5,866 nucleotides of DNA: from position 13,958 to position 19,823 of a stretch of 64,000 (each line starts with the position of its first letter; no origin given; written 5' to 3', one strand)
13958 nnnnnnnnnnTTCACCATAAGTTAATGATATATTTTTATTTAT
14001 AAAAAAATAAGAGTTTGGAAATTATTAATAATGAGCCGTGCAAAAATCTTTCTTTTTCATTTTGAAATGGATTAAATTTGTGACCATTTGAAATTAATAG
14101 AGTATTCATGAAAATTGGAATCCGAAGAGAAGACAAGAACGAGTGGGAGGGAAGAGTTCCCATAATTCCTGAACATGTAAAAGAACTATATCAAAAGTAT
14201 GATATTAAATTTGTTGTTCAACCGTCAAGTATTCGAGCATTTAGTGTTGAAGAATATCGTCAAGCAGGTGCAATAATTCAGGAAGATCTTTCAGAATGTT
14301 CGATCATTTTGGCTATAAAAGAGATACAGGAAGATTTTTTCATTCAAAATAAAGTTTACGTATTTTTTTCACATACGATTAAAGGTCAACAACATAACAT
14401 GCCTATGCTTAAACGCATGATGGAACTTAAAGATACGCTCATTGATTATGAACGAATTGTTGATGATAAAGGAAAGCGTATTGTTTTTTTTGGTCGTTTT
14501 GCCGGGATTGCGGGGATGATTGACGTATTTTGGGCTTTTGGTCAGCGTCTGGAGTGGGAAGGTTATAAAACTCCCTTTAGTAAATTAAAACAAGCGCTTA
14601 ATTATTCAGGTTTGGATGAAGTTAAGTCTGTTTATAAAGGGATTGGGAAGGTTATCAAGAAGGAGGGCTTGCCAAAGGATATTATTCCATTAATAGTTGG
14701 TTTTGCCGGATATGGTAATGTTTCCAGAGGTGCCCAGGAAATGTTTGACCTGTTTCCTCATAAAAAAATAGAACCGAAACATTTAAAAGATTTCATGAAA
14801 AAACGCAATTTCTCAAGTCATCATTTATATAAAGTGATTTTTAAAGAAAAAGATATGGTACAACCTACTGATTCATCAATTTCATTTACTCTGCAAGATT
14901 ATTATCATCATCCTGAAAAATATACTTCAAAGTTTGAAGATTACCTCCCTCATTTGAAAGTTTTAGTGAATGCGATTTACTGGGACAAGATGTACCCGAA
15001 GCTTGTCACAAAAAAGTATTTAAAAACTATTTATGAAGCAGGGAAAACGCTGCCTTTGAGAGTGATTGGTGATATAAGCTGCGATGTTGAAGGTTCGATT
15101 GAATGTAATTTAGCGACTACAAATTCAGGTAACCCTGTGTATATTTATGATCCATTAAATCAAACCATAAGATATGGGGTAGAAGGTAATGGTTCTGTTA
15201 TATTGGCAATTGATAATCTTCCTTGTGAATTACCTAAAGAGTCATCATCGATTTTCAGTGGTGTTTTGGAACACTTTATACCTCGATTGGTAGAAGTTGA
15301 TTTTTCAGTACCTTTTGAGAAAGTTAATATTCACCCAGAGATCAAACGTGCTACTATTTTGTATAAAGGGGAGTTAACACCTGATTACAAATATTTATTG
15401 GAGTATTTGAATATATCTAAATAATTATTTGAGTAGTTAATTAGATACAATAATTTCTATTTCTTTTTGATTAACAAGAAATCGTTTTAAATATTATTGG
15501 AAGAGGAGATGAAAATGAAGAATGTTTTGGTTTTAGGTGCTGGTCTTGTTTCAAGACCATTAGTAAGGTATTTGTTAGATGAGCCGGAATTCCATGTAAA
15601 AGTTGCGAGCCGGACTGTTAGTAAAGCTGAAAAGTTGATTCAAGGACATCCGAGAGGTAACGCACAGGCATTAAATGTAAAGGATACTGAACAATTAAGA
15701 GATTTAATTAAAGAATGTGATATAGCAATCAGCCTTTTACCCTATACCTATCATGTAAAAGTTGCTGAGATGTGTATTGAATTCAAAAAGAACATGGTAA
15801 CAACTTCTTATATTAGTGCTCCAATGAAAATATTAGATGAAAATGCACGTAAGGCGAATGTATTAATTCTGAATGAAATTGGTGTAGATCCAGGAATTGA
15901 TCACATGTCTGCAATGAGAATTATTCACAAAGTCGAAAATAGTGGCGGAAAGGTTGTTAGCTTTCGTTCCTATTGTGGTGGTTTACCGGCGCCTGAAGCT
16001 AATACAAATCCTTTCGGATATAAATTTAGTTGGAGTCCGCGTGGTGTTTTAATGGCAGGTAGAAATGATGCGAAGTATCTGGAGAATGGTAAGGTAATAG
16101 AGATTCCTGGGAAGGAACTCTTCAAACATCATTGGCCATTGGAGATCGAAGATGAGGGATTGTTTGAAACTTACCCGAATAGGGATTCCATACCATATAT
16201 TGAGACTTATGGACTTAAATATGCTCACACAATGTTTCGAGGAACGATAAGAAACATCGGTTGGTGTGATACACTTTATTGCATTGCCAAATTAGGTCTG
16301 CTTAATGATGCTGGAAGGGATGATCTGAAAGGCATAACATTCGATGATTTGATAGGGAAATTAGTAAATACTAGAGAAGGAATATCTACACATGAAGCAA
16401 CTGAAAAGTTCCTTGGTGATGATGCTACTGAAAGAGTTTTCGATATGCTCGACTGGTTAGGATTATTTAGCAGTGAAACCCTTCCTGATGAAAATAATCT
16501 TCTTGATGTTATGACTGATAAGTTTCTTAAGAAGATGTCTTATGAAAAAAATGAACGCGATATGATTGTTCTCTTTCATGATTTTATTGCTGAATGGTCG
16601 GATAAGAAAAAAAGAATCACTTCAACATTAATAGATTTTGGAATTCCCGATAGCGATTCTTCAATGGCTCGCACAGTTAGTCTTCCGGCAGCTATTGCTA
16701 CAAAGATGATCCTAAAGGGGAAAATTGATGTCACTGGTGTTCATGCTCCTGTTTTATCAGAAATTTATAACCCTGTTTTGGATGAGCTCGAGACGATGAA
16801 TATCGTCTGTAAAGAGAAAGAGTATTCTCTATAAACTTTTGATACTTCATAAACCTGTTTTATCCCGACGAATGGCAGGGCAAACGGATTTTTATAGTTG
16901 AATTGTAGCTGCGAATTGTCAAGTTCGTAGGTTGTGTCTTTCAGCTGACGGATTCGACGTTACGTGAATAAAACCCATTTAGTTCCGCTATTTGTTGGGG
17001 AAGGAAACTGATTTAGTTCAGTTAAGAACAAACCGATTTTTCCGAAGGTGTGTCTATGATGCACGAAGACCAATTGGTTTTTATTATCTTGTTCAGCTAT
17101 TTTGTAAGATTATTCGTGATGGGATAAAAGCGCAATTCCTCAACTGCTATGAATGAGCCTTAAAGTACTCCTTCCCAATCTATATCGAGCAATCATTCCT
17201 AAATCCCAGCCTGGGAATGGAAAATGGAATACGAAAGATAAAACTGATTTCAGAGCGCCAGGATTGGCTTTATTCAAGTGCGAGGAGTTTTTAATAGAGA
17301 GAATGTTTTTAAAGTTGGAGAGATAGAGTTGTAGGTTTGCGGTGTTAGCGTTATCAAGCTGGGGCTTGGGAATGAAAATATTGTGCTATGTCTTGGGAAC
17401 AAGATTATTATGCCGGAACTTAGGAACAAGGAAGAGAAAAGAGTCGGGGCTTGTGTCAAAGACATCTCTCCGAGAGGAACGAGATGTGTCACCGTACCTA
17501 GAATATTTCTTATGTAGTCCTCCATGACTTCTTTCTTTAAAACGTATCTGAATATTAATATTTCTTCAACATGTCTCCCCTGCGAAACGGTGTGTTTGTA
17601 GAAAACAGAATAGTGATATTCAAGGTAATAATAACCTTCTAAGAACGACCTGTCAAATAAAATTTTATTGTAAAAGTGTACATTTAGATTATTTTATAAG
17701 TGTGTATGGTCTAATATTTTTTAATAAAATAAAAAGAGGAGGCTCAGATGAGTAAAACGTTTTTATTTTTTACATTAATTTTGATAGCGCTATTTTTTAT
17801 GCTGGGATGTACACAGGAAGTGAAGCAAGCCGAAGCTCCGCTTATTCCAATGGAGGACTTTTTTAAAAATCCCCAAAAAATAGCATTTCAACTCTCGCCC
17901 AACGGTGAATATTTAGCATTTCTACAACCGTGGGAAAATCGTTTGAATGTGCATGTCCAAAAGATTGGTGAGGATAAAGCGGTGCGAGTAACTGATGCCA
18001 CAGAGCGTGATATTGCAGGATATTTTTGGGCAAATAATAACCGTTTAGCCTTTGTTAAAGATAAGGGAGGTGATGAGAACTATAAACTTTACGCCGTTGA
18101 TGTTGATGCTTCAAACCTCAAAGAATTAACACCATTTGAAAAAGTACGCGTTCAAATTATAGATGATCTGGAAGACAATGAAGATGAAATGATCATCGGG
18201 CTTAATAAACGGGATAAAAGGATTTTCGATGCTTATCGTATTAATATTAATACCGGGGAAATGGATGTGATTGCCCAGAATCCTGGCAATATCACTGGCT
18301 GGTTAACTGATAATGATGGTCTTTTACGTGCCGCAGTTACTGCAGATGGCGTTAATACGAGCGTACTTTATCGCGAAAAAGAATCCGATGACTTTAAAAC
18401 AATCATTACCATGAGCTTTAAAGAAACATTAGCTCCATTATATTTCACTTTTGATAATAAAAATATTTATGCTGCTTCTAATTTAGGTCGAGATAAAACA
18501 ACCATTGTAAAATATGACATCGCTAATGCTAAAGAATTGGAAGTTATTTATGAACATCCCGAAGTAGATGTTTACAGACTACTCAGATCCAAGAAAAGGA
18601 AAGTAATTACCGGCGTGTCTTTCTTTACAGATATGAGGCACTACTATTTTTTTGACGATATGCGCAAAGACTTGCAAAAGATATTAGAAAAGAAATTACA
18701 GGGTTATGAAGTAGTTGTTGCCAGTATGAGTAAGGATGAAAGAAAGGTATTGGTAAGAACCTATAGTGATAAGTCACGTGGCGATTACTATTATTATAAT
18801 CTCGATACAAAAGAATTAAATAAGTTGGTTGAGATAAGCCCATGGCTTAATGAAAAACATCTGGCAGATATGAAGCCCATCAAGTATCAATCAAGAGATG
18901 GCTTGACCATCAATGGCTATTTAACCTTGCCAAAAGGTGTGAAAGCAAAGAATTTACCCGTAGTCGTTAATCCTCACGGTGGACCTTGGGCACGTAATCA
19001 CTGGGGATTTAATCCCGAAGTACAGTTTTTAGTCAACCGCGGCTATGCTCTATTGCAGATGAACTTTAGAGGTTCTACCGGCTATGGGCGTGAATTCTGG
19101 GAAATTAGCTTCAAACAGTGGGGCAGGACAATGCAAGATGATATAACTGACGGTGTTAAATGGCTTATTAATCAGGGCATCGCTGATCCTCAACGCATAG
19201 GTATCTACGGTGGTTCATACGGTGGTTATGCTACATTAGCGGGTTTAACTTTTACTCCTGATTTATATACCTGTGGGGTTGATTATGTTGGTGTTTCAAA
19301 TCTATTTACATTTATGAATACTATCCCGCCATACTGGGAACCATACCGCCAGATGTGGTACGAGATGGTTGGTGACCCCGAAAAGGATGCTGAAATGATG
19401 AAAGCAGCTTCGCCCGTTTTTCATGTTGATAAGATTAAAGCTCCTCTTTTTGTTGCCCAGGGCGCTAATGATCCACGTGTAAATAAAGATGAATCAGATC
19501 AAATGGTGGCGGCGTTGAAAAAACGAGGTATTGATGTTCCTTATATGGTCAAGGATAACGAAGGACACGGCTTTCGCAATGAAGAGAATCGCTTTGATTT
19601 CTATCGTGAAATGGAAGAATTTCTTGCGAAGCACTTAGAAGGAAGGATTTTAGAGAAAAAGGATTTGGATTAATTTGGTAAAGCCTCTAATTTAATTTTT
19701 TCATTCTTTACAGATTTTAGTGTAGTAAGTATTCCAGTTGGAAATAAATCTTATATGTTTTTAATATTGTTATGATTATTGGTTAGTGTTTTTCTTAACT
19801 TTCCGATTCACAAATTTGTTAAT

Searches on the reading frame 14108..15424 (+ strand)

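Call 36: search_protein_families(library=pfam, proteins=[window:14108-15424:+], max_evalue=0.001)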
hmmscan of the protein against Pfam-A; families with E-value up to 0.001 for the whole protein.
window:14108-15424:+ (438 aa): 2 families
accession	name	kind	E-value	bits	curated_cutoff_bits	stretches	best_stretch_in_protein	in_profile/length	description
PF05222.21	AlaDh_PNT_N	-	1.3e-22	81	30.4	1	4-135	1-136/136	Alanine dehydrogenase/PNT, N-terminal domain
PF01262.27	AlaDh_PNT_C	-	6.2e-06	26.2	23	1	273-424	83-212/214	Alanine dehydrogenase/PNT, C-terminal domain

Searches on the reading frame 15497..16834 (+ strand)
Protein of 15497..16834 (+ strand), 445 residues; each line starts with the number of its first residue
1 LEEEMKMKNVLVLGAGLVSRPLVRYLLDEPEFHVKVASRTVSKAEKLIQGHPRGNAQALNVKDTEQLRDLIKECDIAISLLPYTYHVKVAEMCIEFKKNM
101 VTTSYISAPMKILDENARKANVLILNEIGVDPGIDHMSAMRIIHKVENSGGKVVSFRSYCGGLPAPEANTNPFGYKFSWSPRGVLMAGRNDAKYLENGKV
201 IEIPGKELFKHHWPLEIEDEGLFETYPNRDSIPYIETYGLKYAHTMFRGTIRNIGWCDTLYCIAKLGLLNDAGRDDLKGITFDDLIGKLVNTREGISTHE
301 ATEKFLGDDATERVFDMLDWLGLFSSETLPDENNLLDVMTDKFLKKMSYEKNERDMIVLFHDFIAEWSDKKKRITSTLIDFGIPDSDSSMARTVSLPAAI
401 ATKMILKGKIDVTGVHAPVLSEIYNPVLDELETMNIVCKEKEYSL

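Call 60: search_protein_families(library=pfam, proteins=[window:15497-16834:+], max_evalue=0.00001)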
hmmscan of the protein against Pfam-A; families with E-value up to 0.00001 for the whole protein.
window:15497-16834:+ (445 aa): 3 families
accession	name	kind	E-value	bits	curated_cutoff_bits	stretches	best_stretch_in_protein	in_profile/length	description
PF16653.10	Sacchrp_dh_C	-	2.1e-81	274.4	31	1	129-434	1-263/265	Saccharopine dehydrogenase C-terminal domain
PF03435.24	Sacchrp_dh_NADP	-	7.3e-22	78.5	25.1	1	10-123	1-127/129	Saccharopine dehydrogenase NADP binding domain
PF01488.26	Shikimate_DH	-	3.4e-09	37.4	24.3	1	4-81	9-83/138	Shikimate / quinate 5-dehydrogenase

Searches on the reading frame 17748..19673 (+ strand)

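Call 60: search_protein_families(library=pfam, proteins=[window:17748-19673:+], max_evalue=0.00001)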
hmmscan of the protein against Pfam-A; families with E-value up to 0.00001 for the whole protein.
window:17748-19673:+ (641 aa): 5 families
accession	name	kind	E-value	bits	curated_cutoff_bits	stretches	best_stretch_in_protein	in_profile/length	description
PF00326.27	Peptidase_S9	-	6.5e-52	176.5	22.6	1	419-631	1-211/213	Prolyl oligopeptidase family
PF20434.5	BD-FAE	-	8.5e-18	65.1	26.8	1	394-590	5-215/215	BD-FAE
PF02129.25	Peptidase_S15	-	2.4e-11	44.3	23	1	384-507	1-120/262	X-Pro dipeptidyl-peptidase (S15 family)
PF01738.24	DLH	-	1.1e-07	32.1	21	1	426-616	35-195/217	Dienelactone hydrolase family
PF05448.18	AXE1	-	1.1e-06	28.1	21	0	361-513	42-207/321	Acetyl xylan esterase (AXE1)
